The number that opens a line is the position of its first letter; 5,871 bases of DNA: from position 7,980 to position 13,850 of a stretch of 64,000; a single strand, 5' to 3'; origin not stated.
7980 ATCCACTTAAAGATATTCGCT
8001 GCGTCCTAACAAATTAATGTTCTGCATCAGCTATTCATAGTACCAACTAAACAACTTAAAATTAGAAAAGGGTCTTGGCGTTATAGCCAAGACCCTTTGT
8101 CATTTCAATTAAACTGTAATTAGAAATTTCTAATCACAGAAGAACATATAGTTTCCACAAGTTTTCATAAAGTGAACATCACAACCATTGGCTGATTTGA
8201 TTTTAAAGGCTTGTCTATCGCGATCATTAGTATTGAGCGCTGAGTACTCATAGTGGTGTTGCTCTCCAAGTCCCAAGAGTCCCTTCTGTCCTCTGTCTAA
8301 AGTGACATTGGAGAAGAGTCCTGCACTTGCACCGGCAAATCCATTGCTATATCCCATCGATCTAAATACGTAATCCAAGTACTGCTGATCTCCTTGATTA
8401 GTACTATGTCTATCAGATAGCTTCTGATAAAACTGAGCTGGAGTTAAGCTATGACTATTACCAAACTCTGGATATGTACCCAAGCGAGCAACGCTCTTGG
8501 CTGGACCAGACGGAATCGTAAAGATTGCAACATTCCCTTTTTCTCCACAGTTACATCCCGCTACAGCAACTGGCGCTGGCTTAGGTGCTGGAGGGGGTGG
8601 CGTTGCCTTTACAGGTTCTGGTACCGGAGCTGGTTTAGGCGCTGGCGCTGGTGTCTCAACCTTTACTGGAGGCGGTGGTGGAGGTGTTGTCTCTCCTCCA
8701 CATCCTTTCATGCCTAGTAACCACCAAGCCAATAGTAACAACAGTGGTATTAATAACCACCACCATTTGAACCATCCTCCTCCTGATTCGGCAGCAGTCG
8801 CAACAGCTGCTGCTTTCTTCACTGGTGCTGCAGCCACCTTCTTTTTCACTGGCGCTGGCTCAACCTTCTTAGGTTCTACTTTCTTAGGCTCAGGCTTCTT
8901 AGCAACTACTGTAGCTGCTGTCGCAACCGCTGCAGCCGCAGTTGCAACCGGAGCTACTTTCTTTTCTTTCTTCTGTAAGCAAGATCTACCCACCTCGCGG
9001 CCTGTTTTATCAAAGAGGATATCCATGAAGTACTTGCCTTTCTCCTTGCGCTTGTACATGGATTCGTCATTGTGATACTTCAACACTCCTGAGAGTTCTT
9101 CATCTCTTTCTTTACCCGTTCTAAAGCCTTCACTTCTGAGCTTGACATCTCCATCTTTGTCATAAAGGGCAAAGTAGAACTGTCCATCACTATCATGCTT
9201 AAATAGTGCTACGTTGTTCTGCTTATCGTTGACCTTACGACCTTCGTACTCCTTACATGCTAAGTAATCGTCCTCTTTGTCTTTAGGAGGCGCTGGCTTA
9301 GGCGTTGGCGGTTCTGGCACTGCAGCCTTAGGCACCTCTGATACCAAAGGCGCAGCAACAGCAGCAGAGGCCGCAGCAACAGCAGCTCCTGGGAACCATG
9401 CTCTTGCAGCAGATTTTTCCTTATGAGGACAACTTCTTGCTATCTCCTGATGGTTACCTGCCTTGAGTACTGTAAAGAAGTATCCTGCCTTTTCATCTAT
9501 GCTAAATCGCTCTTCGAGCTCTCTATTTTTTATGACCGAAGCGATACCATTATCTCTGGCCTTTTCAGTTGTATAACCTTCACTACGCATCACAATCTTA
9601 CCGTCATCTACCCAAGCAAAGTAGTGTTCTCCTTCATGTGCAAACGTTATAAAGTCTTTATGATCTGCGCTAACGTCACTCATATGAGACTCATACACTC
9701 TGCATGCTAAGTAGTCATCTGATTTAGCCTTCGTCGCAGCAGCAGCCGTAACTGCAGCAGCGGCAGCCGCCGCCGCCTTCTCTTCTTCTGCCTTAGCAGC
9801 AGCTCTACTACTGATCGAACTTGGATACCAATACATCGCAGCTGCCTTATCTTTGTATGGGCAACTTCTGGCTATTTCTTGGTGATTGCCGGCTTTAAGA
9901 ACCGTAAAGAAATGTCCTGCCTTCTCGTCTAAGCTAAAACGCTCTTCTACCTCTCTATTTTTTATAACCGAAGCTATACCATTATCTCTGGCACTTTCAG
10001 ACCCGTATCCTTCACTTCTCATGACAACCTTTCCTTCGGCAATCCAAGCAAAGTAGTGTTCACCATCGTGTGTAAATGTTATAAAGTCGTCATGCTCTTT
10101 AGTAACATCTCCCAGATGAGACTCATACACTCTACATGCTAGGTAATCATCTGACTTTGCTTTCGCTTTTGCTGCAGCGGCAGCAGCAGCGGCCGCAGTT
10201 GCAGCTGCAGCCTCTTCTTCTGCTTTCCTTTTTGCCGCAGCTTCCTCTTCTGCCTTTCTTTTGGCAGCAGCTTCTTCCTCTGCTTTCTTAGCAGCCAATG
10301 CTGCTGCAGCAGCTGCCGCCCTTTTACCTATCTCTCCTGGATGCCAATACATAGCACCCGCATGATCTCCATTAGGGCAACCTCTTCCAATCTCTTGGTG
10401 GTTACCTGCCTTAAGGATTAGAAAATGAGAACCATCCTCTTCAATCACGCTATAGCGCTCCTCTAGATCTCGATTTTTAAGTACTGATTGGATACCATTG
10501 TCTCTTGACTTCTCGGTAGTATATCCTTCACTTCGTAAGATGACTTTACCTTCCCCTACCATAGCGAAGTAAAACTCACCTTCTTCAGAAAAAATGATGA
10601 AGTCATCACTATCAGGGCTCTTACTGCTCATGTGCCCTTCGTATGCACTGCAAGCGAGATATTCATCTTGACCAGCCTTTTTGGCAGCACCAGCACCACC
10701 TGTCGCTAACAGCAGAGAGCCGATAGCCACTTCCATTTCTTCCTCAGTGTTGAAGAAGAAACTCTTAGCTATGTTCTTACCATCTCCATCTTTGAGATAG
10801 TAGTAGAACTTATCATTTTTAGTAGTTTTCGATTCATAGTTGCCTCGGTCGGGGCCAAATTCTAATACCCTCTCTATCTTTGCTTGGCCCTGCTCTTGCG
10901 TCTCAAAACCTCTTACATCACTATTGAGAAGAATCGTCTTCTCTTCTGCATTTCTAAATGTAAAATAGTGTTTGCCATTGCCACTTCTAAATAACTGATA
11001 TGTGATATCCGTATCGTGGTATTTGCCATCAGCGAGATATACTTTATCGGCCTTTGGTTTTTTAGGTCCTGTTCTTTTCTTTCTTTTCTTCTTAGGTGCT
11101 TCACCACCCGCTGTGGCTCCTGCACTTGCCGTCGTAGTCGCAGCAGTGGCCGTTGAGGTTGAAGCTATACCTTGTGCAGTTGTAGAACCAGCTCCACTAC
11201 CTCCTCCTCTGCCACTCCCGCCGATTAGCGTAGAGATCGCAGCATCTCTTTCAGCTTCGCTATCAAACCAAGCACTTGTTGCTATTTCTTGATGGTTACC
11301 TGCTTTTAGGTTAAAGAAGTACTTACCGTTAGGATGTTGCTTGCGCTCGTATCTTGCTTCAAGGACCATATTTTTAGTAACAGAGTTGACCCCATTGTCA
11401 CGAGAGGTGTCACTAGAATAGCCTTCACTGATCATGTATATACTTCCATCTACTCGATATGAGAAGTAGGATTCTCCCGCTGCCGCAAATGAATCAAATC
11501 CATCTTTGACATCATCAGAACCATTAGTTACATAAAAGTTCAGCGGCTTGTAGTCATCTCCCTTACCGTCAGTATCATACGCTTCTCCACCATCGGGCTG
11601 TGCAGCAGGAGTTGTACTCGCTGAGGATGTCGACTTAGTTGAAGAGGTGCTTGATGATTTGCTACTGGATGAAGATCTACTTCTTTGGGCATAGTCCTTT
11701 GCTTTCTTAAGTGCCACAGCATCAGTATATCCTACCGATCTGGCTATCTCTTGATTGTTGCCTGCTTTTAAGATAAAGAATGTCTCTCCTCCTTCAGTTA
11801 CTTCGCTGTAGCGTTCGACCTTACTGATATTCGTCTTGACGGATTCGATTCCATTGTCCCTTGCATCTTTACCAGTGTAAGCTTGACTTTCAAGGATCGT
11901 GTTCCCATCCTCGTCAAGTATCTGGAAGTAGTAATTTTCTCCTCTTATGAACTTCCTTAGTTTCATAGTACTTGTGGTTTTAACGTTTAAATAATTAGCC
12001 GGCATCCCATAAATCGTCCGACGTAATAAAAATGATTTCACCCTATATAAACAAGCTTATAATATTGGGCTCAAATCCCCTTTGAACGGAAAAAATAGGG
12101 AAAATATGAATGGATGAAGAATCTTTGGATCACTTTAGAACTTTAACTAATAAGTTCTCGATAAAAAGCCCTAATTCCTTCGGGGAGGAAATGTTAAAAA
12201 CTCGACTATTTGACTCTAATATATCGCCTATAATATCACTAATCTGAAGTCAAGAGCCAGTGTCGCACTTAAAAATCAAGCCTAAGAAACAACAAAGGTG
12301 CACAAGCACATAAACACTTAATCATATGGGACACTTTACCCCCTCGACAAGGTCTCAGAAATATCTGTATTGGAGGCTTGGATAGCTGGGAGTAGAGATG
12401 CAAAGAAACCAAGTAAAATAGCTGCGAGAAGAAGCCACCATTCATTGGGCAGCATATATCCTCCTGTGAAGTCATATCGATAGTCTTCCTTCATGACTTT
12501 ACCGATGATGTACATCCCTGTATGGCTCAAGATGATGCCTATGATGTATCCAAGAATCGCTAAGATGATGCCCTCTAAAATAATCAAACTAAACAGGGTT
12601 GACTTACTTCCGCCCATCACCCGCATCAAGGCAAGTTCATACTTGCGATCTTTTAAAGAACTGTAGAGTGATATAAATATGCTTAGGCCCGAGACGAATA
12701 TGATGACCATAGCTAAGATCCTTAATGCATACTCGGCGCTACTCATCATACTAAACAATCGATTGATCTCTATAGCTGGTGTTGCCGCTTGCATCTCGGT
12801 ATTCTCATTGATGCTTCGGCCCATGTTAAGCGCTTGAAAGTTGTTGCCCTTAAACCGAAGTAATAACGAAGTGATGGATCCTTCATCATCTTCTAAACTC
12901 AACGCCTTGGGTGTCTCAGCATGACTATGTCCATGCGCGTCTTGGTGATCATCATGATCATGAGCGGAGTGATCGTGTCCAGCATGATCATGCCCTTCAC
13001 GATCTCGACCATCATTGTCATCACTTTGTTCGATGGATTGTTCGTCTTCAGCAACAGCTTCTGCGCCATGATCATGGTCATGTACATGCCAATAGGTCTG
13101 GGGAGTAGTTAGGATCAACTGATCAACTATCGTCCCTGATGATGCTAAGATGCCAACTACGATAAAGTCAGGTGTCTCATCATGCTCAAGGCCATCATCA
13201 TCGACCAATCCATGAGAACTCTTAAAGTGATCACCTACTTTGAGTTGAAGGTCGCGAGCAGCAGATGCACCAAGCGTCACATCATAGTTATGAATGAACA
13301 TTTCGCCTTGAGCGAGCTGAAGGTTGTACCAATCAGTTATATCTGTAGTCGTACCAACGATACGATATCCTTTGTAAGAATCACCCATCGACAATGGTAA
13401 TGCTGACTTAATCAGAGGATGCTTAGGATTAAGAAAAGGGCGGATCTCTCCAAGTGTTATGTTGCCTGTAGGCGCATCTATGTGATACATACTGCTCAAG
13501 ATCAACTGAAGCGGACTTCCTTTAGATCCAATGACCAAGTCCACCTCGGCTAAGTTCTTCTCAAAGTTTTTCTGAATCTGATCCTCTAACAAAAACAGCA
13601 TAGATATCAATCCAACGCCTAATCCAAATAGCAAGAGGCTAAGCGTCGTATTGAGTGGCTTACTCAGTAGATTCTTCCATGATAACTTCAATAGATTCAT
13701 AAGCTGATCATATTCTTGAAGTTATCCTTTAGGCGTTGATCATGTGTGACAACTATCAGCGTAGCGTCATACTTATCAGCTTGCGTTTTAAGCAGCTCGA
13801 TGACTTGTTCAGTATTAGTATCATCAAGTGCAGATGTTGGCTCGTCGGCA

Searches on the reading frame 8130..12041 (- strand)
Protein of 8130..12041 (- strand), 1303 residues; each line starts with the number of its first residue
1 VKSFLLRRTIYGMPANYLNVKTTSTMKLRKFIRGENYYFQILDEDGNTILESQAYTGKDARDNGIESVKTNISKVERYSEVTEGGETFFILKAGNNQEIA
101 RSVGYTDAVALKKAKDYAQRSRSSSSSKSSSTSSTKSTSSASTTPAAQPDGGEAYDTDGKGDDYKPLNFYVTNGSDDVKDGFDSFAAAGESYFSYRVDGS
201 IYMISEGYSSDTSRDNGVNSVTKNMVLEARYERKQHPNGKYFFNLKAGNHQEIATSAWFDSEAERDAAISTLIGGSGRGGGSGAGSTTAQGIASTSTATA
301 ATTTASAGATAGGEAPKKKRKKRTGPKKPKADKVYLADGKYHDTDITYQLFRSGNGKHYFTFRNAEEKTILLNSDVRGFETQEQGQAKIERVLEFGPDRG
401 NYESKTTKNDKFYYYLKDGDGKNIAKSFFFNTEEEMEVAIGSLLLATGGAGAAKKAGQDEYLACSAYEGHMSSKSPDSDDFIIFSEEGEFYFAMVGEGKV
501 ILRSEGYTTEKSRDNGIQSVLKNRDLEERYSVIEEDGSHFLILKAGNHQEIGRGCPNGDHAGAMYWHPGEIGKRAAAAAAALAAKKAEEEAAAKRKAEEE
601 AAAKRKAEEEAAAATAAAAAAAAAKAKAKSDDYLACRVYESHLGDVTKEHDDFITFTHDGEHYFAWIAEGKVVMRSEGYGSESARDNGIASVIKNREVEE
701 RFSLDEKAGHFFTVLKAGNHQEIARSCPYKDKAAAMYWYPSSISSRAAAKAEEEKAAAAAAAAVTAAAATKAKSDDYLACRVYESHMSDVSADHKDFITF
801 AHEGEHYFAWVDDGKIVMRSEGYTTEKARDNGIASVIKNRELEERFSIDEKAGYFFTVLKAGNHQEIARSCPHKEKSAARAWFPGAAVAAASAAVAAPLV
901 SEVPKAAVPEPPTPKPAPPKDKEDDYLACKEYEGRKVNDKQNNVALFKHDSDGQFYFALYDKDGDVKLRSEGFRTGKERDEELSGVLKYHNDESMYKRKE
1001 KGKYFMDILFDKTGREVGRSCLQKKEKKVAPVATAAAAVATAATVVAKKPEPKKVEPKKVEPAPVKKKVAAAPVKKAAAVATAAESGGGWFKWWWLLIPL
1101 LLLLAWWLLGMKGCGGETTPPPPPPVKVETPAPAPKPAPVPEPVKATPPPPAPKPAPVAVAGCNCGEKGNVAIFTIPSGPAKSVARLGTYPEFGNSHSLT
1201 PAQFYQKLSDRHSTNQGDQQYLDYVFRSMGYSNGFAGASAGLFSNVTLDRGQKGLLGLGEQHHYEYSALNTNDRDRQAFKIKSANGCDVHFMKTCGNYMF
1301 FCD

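Call 47: search_protein_families(library=pfam, proteins=[window:8130-12041:-], max_evalue=0.00001)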
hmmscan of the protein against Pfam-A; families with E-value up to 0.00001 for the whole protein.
window:8130-12041:- (1303 aa): 1 family
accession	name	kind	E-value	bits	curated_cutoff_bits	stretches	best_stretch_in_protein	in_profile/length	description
PF07411.17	DUF1508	-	7.6e-85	279.1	22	5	36-76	5-45/48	Domain of unknown function (DUF1508)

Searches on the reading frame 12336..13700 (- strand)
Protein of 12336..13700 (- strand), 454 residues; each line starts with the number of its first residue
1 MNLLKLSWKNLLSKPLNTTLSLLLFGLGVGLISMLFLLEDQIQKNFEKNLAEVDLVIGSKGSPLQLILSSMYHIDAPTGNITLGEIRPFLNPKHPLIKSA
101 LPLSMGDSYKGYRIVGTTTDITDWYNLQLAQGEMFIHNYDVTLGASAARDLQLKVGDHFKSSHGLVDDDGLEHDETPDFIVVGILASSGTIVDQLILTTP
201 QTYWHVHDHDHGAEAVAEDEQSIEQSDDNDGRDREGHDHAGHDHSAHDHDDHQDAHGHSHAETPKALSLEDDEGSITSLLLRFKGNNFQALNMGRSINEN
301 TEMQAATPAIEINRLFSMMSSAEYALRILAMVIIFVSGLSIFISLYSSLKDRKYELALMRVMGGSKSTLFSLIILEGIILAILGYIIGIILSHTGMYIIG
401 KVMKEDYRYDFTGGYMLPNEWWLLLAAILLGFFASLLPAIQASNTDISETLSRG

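Call 47: search_protein_families(library=pfam, proteins=[window:12336-13700:-], max_evalue=0.00001)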
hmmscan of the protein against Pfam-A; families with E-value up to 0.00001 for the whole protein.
window:12336-13700:- (454 aa): 2 families
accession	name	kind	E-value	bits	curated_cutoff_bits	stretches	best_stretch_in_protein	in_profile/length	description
PF02687.27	FtsX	-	3.1e-15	56.7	25.5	1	328-446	2-119/120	FtsX-like permease C-terminal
PF12704.14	MacB_PCD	-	4.1e-09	37.5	27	1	18-222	1-196/207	MacB-like periplasmic core domain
